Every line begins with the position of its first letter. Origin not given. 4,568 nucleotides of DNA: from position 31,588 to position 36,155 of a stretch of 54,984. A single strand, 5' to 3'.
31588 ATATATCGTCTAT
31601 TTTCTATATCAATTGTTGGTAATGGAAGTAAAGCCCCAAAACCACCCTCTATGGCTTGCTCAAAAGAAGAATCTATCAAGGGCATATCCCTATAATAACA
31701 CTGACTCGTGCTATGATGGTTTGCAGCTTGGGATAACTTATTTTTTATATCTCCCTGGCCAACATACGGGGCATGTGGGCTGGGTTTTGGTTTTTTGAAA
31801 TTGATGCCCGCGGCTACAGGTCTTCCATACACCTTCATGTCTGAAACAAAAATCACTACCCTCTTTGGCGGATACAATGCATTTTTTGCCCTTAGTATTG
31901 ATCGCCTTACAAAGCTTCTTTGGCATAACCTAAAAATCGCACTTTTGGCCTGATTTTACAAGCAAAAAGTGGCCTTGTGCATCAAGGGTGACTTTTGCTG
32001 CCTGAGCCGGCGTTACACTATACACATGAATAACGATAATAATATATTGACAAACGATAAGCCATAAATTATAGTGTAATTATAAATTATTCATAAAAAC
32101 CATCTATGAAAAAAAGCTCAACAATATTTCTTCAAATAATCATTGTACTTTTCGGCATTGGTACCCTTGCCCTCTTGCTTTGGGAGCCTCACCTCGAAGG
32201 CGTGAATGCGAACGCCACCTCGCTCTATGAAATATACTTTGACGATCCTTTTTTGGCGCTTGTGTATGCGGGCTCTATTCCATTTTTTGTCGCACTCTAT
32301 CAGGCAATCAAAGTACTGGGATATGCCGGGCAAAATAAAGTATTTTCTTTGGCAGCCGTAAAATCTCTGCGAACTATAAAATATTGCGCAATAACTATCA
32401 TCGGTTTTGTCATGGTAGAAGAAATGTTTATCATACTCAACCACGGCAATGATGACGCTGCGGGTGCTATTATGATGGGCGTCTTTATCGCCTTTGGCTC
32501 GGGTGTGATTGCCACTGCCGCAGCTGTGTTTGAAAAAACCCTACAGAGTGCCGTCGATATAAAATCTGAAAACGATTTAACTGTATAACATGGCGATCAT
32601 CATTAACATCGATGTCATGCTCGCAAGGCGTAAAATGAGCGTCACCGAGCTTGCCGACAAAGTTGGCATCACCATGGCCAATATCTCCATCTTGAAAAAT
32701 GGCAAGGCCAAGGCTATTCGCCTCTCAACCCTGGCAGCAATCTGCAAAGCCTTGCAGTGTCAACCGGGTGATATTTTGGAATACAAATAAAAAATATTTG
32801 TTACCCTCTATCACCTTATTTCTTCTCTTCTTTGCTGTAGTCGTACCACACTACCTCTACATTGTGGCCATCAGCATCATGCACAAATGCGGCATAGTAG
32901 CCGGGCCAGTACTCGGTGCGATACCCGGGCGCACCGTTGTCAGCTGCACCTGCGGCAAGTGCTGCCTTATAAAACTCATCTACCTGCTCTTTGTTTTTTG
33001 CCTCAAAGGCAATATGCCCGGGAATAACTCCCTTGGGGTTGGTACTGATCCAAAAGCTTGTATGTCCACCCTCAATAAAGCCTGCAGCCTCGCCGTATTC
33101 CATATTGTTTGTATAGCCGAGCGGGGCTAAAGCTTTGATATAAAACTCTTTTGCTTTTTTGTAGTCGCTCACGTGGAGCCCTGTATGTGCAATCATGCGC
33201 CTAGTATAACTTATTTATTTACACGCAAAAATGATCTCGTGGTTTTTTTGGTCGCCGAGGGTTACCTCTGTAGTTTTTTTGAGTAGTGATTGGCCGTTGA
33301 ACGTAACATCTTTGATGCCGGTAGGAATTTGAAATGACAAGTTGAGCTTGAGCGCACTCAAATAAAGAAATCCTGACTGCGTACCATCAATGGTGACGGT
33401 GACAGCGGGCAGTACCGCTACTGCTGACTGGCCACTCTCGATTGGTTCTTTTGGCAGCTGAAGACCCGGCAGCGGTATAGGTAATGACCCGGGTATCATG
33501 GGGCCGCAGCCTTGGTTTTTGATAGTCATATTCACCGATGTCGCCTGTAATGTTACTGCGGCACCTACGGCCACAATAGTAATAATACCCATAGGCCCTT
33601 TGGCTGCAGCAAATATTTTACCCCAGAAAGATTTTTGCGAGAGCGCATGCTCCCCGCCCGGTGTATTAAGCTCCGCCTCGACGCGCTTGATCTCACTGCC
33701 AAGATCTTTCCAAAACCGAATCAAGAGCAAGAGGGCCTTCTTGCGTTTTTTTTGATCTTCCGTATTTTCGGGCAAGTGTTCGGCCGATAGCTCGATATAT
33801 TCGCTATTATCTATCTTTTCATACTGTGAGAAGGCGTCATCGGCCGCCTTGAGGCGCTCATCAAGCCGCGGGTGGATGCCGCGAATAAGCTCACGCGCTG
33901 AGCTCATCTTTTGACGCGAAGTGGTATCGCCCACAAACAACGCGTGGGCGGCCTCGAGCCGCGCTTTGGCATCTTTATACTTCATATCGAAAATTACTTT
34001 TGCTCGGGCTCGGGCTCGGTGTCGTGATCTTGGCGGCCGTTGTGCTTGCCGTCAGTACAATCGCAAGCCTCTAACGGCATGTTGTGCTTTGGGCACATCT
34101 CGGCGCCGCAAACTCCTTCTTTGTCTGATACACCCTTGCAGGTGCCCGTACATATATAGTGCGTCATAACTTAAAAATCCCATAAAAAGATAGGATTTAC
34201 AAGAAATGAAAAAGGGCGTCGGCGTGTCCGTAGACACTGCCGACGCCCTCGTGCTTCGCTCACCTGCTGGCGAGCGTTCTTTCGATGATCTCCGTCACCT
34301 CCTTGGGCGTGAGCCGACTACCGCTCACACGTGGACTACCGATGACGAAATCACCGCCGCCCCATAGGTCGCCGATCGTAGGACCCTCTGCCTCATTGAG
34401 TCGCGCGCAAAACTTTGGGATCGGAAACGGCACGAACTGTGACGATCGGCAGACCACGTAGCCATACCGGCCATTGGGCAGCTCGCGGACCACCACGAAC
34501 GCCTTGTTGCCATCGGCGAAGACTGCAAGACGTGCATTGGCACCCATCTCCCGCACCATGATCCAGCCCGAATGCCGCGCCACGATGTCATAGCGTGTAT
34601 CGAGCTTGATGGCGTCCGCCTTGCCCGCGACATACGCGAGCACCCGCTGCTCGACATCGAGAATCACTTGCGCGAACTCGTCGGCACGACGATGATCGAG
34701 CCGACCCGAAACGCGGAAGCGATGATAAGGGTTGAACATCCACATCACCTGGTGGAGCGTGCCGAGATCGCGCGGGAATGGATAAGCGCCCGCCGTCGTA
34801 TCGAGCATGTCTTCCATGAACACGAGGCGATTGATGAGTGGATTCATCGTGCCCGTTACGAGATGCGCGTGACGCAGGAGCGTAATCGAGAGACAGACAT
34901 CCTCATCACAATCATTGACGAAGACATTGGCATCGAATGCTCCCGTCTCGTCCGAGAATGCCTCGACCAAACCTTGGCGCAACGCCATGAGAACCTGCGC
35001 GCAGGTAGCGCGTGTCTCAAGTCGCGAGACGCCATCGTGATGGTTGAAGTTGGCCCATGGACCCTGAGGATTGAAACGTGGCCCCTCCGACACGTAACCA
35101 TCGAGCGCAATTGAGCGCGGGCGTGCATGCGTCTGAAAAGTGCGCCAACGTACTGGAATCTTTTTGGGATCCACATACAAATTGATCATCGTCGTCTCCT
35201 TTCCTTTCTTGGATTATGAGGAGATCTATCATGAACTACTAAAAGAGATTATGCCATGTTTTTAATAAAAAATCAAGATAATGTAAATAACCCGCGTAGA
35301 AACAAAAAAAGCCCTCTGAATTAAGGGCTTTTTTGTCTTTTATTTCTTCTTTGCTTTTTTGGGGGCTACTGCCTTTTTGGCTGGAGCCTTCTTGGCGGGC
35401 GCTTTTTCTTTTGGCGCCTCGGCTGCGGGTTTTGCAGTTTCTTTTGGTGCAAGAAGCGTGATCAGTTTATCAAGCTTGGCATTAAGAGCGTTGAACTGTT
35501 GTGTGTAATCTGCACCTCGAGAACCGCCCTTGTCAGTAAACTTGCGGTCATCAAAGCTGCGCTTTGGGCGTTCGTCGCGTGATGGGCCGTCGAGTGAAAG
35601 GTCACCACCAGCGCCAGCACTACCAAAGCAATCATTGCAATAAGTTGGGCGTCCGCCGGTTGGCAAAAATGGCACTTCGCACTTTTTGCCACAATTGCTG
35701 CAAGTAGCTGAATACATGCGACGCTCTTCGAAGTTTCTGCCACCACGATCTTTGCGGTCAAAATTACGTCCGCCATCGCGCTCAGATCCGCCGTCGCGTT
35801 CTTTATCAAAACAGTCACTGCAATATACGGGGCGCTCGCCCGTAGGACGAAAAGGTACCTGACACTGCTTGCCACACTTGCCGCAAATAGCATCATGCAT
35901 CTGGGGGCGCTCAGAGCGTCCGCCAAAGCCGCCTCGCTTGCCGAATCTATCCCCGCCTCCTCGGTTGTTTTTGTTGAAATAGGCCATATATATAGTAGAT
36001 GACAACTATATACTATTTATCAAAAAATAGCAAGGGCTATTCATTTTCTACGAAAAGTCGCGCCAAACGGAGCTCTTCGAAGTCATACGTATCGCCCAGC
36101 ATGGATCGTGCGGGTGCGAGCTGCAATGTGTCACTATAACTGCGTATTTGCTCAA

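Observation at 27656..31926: AT-rich restriction-modification island with two Dam-class m6A methyltransferases and a large candidate endonuclease (Type IIS-like architecture)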

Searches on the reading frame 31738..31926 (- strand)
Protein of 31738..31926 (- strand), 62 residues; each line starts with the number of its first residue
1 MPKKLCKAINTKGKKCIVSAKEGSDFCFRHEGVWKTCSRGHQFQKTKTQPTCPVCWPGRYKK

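Call 3: search_protein_families(library=pfam, proteins=[window:31738-31926:-], max_evalue=0.1)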
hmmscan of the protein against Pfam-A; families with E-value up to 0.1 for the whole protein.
window:31738-31926:- (62 aa): 0 families

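Call 4: search_protein_families(library=ncbifam, proteins=[window:31738-31926:-], max_evalue=0.1)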
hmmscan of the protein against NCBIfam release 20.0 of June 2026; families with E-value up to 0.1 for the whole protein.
window:31738-31926:- (62 aa): 2 families
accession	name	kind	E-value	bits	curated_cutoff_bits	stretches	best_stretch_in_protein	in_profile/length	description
NF045806.1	GvpO_arch_Nterm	equivalog_domain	4.2e-05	23.1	52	1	6-32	3-28/35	gas vesicle protein GvpO, halophile-type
NF005841.0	PRK07758.1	equivalog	0.00021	21.5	115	1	33-56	6-29/95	hypothetical protein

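Call 8: search_protein_families(library=padloc, proteins=[window:31738-31926:-], max_evalue=0.1)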
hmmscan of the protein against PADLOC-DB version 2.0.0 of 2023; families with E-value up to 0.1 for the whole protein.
window:31738-31926:- (62 aa): 0 families

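Call 48: find_homologous_proteins(query=window:31738-31926:-, max_evalue=0.001)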
Query window:31738-31926:-: no candidate shares three 5-residue words with the query. No homologue found.

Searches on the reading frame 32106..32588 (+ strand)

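Call 72: search_protein_families(library=pfam, proteins=[window:32106-32588:+], max_evalue=0.001)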
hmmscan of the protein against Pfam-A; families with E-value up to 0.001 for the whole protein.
window:32106-32588:+ (160 aa): 1 family
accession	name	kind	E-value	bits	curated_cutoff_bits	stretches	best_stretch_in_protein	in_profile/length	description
PF11188.13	DUF2975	-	2.2e-28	99.2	27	1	44-160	15-130/130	Protein of unknown function (DUF2975)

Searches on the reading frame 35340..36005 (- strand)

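Call 72: search_protein_families(library=pfam, proteins=[window:35340-36005:-], max_evalue=0.001)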
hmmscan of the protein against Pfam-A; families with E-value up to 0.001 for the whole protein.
window:35340-36005:- (221 aa): 1 family
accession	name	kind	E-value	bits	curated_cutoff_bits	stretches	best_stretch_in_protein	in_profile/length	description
PF23477.1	zf_Tbcl_2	-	9.2e-34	115.3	27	2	35-70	2-37/37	Probable treble clef zinc finger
